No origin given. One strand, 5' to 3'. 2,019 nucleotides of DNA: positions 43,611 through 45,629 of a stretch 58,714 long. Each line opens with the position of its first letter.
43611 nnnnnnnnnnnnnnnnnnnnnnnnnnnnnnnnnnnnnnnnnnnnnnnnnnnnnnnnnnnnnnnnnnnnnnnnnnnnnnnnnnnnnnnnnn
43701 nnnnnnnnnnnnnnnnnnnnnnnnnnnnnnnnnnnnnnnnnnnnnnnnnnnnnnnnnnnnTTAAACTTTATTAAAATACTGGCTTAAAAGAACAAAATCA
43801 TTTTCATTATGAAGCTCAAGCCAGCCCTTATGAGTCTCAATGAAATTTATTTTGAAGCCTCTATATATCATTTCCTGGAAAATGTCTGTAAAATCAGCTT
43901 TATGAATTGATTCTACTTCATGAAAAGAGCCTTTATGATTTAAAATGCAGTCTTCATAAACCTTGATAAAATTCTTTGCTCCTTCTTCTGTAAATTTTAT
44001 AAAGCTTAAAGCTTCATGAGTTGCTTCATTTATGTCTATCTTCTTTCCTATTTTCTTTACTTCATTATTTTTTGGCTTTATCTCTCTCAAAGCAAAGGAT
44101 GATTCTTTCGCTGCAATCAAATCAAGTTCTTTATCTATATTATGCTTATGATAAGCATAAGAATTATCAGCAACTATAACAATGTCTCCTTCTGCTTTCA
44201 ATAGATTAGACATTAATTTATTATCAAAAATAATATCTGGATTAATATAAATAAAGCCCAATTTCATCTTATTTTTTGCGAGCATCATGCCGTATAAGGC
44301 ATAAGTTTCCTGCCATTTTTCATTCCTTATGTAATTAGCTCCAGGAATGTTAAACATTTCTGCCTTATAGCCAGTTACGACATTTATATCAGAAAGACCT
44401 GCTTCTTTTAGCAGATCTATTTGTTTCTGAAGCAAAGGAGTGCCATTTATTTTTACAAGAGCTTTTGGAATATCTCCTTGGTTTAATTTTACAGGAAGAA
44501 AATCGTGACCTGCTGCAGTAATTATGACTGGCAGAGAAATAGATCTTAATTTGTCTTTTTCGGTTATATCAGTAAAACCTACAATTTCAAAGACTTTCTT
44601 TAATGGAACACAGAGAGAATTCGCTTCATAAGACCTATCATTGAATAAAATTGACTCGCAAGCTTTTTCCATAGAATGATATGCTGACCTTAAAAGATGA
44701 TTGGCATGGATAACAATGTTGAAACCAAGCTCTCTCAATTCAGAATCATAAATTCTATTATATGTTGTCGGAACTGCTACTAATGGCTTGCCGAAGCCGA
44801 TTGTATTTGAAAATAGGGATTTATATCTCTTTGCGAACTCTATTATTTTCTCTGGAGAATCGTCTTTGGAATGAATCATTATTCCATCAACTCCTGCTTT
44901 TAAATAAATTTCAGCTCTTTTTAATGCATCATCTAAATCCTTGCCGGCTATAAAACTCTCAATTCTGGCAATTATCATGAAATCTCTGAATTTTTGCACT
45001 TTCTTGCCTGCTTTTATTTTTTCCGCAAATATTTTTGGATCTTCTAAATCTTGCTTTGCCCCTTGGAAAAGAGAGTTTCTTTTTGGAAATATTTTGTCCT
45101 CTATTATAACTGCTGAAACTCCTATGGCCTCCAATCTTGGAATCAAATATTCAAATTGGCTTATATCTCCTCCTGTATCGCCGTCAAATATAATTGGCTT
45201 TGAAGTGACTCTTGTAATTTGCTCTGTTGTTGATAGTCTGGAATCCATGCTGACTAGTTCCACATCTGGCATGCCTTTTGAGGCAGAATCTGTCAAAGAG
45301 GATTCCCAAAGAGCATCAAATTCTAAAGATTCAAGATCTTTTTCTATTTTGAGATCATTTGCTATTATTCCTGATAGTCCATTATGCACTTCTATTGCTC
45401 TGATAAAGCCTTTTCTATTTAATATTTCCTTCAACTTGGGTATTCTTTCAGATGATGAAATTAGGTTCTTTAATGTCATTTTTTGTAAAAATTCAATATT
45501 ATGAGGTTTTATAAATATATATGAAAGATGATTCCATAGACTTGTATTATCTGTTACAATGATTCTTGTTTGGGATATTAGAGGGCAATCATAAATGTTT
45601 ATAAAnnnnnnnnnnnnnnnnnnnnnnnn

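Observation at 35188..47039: Complete 2-aminoethylphosphonate biosynthesis and activation cluster in a reduced archaeon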

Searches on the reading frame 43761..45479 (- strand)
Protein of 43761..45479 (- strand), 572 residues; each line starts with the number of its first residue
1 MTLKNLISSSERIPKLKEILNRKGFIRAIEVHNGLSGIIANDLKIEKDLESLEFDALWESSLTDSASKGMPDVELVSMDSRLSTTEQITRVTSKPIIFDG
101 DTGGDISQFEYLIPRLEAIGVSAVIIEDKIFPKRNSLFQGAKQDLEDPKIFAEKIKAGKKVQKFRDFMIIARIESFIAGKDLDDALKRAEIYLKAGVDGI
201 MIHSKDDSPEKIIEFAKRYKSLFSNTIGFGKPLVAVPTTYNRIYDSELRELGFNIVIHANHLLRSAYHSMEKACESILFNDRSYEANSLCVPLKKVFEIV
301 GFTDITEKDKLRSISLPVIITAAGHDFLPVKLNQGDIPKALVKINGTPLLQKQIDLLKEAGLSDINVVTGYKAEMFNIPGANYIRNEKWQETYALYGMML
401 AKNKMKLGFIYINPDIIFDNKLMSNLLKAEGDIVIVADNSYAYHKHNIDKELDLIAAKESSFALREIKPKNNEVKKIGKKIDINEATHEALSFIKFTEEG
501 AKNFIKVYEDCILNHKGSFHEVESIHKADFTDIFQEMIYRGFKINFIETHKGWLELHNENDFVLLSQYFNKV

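Call 4: search_protein_families(library=pfam, proteins=[window:43761-45479:-], max_evalue=0.01)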
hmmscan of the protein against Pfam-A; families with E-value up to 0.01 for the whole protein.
window:43761-45479:- (572 aa): 2 families
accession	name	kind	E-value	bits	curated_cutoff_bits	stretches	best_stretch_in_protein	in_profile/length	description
PF13714.12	PEP_mutase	-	3.2e-51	174.7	31.5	1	17-278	2-240/240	Phosphoenolpyruvate phosphomutase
PF12804.13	NTP_transf_3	-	4.1e-07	30.8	27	1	336-440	14-125/160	MobA-like NTP transferase domain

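Call 5: search_protein_families(library=ncbifam, proteins=[window:43761-45479:-], max_evalue=0.01)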
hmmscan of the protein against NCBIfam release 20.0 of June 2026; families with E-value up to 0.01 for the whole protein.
window:43761-45479:- (572 aa): 12 families
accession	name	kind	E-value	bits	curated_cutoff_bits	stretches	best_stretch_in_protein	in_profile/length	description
TIGR02320.1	PEP_mutase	equivalog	1.1e-100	336.3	319.55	1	16-301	1-281/284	phosphoenolpyruvate mutase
TIGR02321.1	Pphn_pyruv_hyd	equivalog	7.4e-43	146.7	374.4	1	38-299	20-275/290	phosphonopyruvate hydrolase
TIGR02317.1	prpB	equivalog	2.8e-28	98.9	354.4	1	15-307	4-277/285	methylisocitrate lyase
NF008455.0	PRK11320.1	equivalog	3e-18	66.1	353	1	64-277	51-250/295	methylisocitrate lyase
TIGR02319.1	CPEP_Pphonmut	equivalog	1.7e-11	43.9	420.05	1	60-231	43-213/294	carboxyvinyl-carboxyphosphonate phosphorylmutase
TIGR03992.1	Arch_glmU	subfamily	2.2e-07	30.1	292.1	1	336-438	20-129/393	bifunctional sugar-1-phosphate nucleotidylyltransferase/acetyltransferase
NF041135.1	IPPtranDIPPsyn_Thcocales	equivalog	2.8e-07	29.9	580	1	335-443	15-126/419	bifunctional L-myo-inositol-1-phosphate cytidylyltransferase/CDP-L-myo-inositol myo-inositolphosphotransferase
NF041313.1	UDPGP_AglF_Halo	equivalog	2.5e-06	27.1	400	1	333-375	17-59/234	UTP--glucose-1-phosphate uridylyltransferase AglF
NF045665.1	NTPtran_DVU1551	equivalog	9.6e-05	21.6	315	1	339-376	18-55/359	DVU_1551 family NTP transferase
NF052502.1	man1P_GTase_Rv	exception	0.0013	17.7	440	1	336-377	20-61/352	mannose-1-phosphate guanylyltransferase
NF045761.1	NAMPUrTaseMurU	equivalog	0.0016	18.3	250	1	336-375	20-59/226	N-acetylmuramate alpha-1-phosphate uridylyltransferase MurU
TIGR01208.1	rmlA_long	equivalog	0.0048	15.8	320.25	0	338-376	21-60/353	glucose-1-phosphate thymidylyltransferase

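Call 11: find_homologous_proteins(query=window:43761-45479:-, max_evalue=1e-10)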
Query window:43761-45479:- (572 aa): 7997 proteins with E <= 1e-10 among 8000 candidates; the best 120 are listed.
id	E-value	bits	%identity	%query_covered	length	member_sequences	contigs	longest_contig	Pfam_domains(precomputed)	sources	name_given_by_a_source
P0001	0.0e+0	1265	100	100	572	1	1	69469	PF13714.13,PF12804.14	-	-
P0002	1.5e-277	940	72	99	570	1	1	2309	PF13714.13,PF12804.14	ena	-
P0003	1.7e-276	936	73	99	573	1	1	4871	PF13714.13,PF12804.14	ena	-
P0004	5.5e-273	925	72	99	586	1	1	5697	PF13714.13,PF12804.14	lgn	-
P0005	1.7e-272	923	71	99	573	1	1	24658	PF13714.13,PF12804.14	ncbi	-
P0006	2.6e-272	922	72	100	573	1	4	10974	PF13714.13,PF12804.14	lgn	-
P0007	4.9e-269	911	71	100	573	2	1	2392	PF13714.13,PF12804.14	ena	-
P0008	6.8e-268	908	71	99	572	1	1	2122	PF13714.13,PF12804.14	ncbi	-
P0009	1.0e-267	907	70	99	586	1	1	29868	PF13714.13,PF12804.14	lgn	-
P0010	3.7e-266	902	71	99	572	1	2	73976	PF13714.13,PF12804.14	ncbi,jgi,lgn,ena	-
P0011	3.0e-256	869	69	100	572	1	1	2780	PF13714.13,PF12804.14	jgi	jgi:phosphoenolpyruvate phosphomutase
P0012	1.5e-254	864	69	100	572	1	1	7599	PF13714.13,PF12804.14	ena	-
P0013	2.3e-253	860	68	100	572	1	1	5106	PF13714.13,PF12804.14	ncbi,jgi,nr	ncbi:phosphoenolpyruvate mutase [Candidatus Parvarchaeota archaeon]|nr:MAG: phosphoenolpyruvate muta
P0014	1.6e-251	854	66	100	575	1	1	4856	PF13714.13,PF12804.14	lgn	-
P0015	1.6e-243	827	66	99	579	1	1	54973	PF13714.13,PF12804.14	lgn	-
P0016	2.8e-194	665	57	98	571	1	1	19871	PF13714.13,PF12804.14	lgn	-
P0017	2.9e-190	651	56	98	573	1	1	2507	PF13714.13,PF12804.14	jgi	jgi:phosphoenolpyruvate mutase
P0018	3.4e-188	645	55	99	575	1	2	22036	PF13714.13,PF12804.14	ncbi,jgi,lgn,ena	-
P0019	5.7e-188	644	54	99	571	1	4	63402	PF13714.13,PF12804.14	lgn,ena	-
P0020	1.1e-187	643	54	98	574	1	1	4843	PF13714.13,PF12804.14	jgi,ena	-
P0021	1.2e-186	640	54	100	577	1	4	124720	PF13714.13,PF12804.14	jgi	jgi:phosphoenolpyruvate mutase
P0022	3.7e-186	638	55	98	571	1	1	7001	PF13714.13,PF12804.14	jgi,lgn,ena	-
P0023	1.8e-184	632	52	100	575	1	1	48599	PF13714.13,PF12804.14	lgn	-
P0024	3.1e-184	632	66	76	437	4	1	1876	PF13714.13,PF12804.14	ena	-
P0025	1.4e-183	629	56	98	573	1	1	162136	PF13714.13,PF12804.14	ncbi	ncbi:phosphoenolpyruvate mutase [Nanoarchaeota archaeon]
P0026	1.9e-183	629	53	99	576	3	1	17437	PF13714.13,PF12804.14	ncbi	-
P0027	6.0e-182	624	55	98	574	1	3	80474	PF13714.13,PF12804.14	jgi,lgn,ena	jgi:phosphoenolpyruvate mutase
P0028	1.0e-181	623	55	98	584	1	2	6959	PF13714.13,PF12804.14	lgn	-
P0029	2.5e-181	622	54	98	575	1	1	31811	PF13714.13,PF12804.14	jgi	-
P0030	3.2e-181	622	53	98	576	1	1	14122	PF13714.13,PF12804.14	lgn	-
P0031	5.8e-181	621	52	99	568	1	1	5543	PF13714.13,PF12804.14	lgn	-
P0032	8.9e-181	620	54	98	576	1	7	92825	PF13714.13,PF12804.14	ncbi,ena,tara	tara:strand:+ start:21244 stop:22974 length:1731 start_codon:yes stop_codon:yes gene_type:complete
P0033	1.0e-180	620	54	98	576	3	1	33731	PF13714.13,PF12804.14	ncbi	-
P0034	1.1e-180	620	54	99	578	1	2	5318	PF00483.30,PF13714.13,PF12804.14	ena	-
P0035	1.2e-180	620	52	99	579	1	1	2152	PF13714.13,PF12804.14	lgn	-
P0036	2.5e-180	619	54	98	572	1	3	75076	PF13714.13,PF12804.14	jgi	-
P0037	2.8e-180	619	54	98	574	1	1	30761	PF13714.13,PF12804.14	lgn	-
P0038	9.2e-180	617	53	98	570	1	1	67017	PF13714.13,PF12804.14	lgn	-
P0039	1.8e-179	616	52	99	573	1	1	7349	PF13714.13,PF01128.26,PF12804.14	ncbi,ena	-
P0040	2.1e-179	616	52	99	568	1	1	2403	PF13714.13,PF12804.14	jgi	jgi:phosphoenolpyruvate phosphomutase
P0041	1.3e-178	613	52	98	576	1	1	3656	PF13714.13,PF12804.14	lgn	-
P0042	1.4e-178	613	53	98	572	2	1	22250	PF13714.13,PF12804.14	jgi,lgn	jgi:phosphoenolpyruvate phosphomutase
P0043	2.1e-178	612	53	98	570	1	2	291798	PF13714.13,PF12804.14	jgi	-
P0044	2.5e-178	612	53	99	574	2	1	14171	PF13714.13,PF12804.14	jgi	-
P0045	4.4e-178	611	53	98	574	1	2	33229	PF13714.13,PF12804.14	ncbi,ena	ncbi:MAG: phosphoenolpyruvate mutase [Nanoarchaeota archaeon]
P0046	5.1e-178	611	53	98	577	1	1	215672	PF13714.13,PF12804.14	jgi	jgi:phosphoenolpyruvate mutase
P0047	6.3e-178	611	52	98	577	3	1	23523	PF13714.13,PF12804.14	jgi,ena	-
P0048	1.3e-177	610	52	98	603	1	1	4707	PF13714.13,PF12804.14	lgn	-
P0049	5.6e-177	608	52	100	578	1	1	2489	PF00483.30,PF13714.13,PF12804.14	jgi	jgi:phosphoenolpyruvate phosphomutase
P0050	1.9e-176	606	52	99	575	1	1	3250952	PF13714.13,PF12804.14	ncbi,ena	-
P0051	2.6e-176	605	51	98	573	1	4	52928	PF13714.13,PF12804.14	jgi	-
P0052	3.6e-176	605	52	98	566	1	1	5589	PF13714.13,PF12804.14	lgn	-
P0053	5.0e-176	604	51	98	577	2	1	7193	PF13714.13,PF12804.14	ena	-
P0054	9.4e-176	604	53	98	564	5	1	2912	PF13714.13,PF12804.14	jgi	-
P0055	9.8e-176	604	52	98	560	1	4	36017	PF13714.13,PF12804.14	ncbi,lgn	ncbi:MAG: phosphoenolpyruvate mutase [Promethearchaeota archaeon]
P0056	1.2e-175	603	51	99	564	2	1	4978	PF13714.13,PF12804.14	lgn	-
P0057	1.3e-175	603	53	98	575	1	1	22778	PF13714.13,PF12804.14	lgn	-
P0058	1.5e-175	603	51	99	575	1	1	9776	PF13714.13,PF12804.14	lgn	-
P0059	3.5e-175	602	49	100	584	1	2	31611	PF13714.13,PF12804.14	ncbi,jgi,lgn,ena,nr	ncbi:MAG: phosphoenolpyruvate mutase [Nitrospinae bacterium CG11_big_fil_rev_8_21_14_0_20_56_8]|nr:M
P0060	5.6e-175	601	50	98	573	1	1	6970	PF13714.13,PF12804.14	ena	-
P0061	6.2e-175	601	51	99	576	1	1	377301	PF13714.13,PF12804.14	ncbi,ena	-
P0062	7.3e-175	601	50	99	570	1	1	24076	PF13714.13,PF12804.14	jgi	jgi:phosphoenolpyruvate phosphomutase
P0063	1.4e-174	600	51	99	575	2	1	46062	PF13714.13,PF12804.14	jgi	jgi:phosphoenolpyruvate phosphomutase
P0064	1.5e-174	600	52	98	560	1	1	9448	PF13714.13,PF12804.14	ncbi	ncbi:MAG: phosphoenolpyruvate mutase [Promethearchaeota archaeon]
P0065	2.5e-174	599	51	98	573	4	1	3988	PF13714.13,PF12804.14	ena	-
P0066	3.9e-174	598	51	99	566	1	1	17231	PF13714.13,PF12804.14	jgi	jgi:phosphoenolpyruvate phosphomutase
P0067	4.4e-174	598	51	99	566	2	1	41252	PF13714.13,PF12804.14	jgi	-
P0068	4.8e-174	598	53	98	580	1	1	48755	PF13714.13,PF12804.14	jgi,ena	-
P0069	5.1e-174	598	50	98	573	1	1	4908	PF13714.13,PF12804.14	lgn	-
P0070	5.4e-174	598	52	99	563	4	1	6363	PF13714.13,PF12804.14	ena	-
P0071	8.1e-174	597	51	99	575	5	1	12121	PF13714.13,PF12804.14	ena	-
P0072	1.1e-173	597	51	99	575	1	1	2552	PF13714.13,PF12804.14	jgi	-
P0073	1.6e-173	596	51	98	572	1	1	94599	PF13714.13,PF12804.14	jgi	jgi:phosphoenolpyruvate mutase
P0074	1.8e-173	596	52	99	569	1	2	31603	PF13714.13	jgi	-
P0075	2.1e-173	596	51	99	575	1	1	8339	PF13714.13,PF12804.14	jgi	jgi:phosphoenolpyruvate phosphomutase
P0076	2.2e-173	596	52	98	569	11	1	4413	PF13714.13,PF12804.14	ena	-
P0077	2.2e-173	596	50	99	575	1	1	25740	PF13714.13,PF12804.14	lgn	-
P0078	5.2e-173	595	50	99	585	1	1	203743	PF13714.13,PF12804.14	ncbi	-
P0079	1.0e-172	594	51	99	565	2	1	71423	PF13714.13,PF12804.14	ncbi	-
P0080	1.4e-172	593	49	100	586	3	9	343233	PF13714.13,PF12804.14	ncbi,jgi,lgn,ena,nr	ncbi:MAG: phosphoenolpyruvate mutase [Nitrospinae bacterium CG11_big_fil_rev_8_21_14_0_20_45_15]|nr:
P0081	1.8e-172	593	50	99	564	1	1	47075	PF02679.22,PF13714.13,PF12804.14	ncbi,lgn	-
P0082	2.4e-172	592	51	98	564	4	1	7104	PF13714.13,PF12804.14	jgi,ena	-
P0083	4.1e-172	592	51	98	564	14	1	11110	PF13714.13,PF12804.14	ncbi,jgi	ncbi:MAG: phosphoenolpyruvate mutase [Promethearchaeota archaeon]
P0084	4.6e-172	591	50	99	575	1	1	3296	PF13714.13,PF12804.14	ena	-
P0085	5.5e-172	591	50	99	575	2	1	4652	PF13714.13,PF12804.14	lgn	-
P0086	5.7e-172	591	50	98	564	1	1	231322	PF13714.13,PF12804.14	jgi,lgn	-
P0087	5.8e-172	591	50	99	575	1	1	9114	PF13714.13,PF12804.14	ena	-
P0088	6.6e-172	591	51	98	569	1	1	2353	PF13714.13,PF12804.14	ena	-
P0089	7.4e-172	591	49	98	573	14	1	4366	PF13714.13,PF12804.14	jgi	jgi:phosphoenolpyruvate phosphomutase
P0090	8.1e-172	591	52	98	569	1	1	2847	PF13714.13,PF12804.14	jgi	jgi:phosphoenolpyruvate mutase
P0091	8.8e-172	590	49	99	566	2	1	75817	PF13714.13,PF12804.14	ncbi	-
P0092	1.3e-171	590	50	99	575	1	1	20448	PF13714.13,PF12804.14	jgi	jgi:phosphoenolpyruvate phosphomutase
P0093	1.5e-171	590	50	98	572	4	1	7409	PF13714.13,PF12804.14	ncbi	-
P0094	1.6e-171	590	50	99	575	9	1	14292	PF13714.13,PF12804.14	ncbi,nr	ncbi:MAG: phosphoenolpyruvate mutase [Nitrospinota bacterium]|nr:phosphoenolpyruvate mutase [Nitrosp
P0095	2.2e-171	589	51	99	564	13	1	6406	PF13714.13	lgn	-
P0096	2.6e-171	589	51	99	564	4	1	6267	PF13714.13,PF12804.14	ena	-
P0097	3.0e-171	589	49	100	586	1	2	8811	PF13714.13,PF12804.14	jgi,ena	-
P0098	3.6e-171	588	49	99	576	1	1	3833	PF13714.13,PF12804.14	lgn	-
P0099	3.9e-171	588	50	99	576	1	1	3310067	PF13714.13,PF12804.14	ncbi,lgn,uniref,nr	ncbi:MAG: phosphoenolpyruvate mutase [Candidatus Nitrohelix vancouverensis]|uniref:phosphoenolpyruva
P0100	4.7e-171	588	49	99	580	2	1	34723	PF13714.13,PF12804.14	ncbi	-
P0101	5.6e-171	588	49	98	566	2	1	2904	PF13714.13,PF12804.14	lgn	-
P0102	1.1e-170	587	50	99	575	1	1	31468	PF13714.13,PF12804.14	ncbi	-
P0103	1.5e-170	586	51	99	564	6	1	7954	PF13714.13,PF12804.14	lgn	-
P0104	1.7e-170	586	52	98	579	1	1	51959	PF13714.13,PF12804.14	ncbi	-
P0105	2.3e-170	586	50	99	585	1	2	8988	PF13714.13,PF12804.14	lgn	-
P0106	3.1e-170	585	51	98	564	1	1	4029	PF13714.13,PF12804.14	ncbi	-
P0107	5.0e-170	585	50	99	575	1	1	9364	PF13714.13,PF12804.14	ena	-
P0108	6.2e-170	584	48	99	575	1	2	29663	PF13714.13,PF12804.14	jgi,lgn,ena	-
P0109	8.9e-170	584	50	99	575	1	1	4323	PF13714.13,PF12804.14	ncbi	-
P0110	9.0e-170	584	50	98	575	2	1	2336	PF13714.13,PF12804.14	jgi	jgi:phosphoenolpyruvate phosphomutase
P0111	9.3e-170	584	51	98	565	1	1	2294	PF13714.13,PF12804.14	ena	-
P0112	9.6e-170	584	50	99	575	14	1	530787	PF13714.13,PF12804.14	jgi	jgi:phosphoenolpyruvate phosphomutase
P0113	1.3e-169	583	49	98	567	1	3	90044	PF13714.13,PF12804.14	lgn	-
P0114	1.5e-169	583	48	98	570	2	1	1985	PF13714.13,PF12804.14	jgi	jgi:phosphoenolpyruvate phosphomutase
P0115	1.5e-169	583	50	98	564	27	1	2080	PF13714.13,PF12804.14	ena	-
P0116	1.9e-169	583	49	99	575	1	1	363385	PF13714.13,PF12804.14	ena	-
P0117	2.1e-169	583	49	99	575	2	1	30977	PF13714.13,PF12804.14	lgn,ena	-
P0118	2.4e-169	582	48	99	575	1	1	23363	PF13714.13,PF12804.14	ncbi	-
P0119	2.5e-169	582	50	98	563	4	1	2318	PF13714.13,PF12804.14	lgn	-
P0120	3.2e-169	582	50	99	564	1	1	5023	PF13714.13,PF12804.14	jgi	-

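Call 12: find_encoding_contigs(protein=window:43761-45479:-, flank=10000, max_places=6)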
Protein window:43761-45479:- (572 aa): 2 contigs read that carry it; 1 place shown.
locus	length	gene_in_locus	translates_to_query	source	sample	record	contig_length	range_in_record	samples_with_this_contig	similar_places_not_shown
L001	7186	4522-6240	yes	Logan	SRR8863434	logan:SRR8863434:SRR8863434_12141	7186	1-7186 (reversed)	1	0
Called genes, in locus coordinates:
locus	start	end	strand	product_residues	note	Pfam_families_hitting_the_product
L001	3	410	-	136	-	?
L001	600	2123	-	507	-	PF01943:Polysacc_synt, PF13440:Polysacc_synt_3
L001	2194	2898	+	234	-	PF05575:V_cholerae_RfbT (weak), PF05050:Methyltransf_21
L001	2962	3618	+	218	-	PF01066:CDP-OH_P_transf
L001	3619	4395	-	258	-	PF00483:NTP_transferase, PF12804:NTP_transf_3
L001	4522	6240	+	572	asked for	PF13714:PEP_mutase, PF12804:NTP_transf_3 (weak)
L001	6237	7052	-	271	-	PF01209:Ubie_methyltran, PF03848:TehB, PF13489:Methyltransf_23, PF05175:MTS, PF13847:Methyltransf_31, PF08241:Methyltransf_11, PF08242:Methyltransf_12, PF13649:Methyltransf_25, +2 more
